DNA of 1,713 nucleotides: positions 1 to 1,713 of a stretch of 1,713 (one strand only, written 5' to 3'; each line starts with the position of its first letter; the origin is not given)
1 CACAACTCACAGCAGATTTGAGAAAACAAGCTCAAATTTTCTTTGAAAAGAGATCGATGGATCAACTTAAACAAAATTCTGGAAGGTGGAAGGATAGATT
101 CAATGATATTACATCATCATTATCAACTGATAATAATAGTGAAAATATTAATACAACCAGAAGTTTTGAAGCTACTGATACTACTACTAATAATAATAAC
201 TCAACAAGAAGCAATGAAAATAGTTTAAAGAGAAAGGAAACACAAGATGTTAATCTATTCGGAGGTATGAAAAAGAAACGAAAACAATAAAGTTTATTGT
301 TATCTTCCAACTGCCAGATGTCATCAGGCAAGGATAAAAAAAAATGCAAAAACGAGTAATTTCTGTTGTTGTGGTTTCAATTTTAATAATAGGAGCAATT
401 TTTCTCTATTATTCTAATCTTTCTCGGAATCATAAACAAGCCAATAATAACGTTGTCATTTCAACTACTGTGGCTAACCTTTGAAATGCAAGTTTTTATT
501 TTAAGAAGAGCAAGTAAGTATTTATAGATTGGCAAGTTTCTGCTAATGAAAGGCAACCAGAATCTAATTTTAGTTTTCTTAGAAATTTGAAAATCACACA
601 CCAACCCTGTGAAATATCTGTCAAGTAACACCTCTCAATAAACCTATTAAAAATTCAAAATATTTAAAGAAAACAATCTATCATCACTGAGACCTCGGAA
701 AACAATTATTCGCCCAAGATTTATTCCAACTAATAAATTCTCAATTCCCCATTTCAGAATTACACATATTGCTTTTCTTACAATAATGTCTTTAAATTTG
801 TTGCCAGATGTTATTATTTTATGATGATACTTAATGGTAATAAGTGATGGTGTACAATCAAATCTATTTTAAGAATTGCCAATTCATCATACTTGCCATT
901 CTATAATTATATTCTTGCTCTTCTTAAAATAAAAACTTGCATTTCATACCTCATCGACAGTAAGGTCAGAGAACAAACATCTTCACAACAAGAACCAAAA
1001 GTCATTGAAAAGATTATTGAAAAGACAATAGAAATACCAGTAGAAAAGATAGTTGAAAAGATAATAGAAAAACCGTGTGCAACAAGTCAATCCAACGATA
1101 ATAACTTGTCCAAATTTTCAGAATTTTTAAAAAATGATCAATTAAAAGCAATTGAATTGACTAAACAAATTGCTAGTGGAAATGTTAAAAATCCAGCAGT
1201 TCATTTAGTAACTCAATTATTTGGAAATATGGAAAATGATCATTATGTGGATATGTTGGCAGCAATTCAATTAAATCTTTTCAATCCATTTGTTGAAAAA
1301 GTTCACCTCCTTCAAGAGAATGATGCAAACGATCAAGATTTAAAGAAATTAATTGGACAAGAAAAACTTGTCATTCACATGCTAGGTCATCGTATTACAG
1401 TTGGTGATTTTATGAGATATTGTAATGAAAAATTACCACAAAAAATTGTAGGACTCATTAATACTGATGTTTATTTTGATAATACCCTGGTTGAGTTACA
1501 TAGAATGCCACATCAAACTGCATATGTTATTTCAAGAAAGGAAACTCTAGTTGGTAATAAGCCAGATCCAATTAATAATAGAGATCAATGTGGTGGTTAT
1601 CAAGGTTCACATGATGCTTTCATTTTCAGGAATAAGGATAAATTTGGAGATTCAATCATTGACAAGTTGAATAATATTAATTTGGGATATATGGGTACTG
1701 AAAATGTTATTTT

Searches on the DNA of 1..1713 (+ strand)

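Call 11: search_dna_similar(query=window:1-1713:+, collection=phages, mode=distant)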
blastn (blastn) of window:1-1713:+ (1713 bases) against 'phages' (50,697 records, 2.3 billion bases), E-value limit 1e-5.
No match.

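Call 12: search_rna_families(source=window, threshold=evalue, max_evalue=1)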
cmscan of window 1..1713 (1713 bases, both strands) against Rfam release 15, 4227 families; matches with E-value up to 1: 0.
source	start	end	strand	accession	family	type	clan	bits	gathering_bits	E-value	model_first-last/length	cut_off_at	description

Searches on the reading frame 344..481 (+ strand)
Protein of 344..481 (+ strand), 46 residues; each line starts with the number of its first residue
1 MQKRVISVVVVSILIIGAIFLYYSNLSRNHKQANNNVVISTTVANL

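Call 8: search_protein_families(library=pfam, proteins=[window:344-481:+], max_evalue=1)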
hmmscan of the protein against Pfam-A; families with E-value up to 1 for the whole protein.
window:344-481:+ (46 aa): 1 family
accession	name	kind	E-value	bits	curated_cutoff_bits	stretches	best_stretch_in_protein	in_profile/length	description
PF11085.13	YqhR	-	0.051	13.9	27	1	4-30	68-94/165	Conserved membrane protein YqhR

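Call 14: find_encoding_contigs(protein=window:344-481:+, flank=10000)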
Protein window:344-481:+ (46 aa): no gene with exactly this product is on record in the collection.
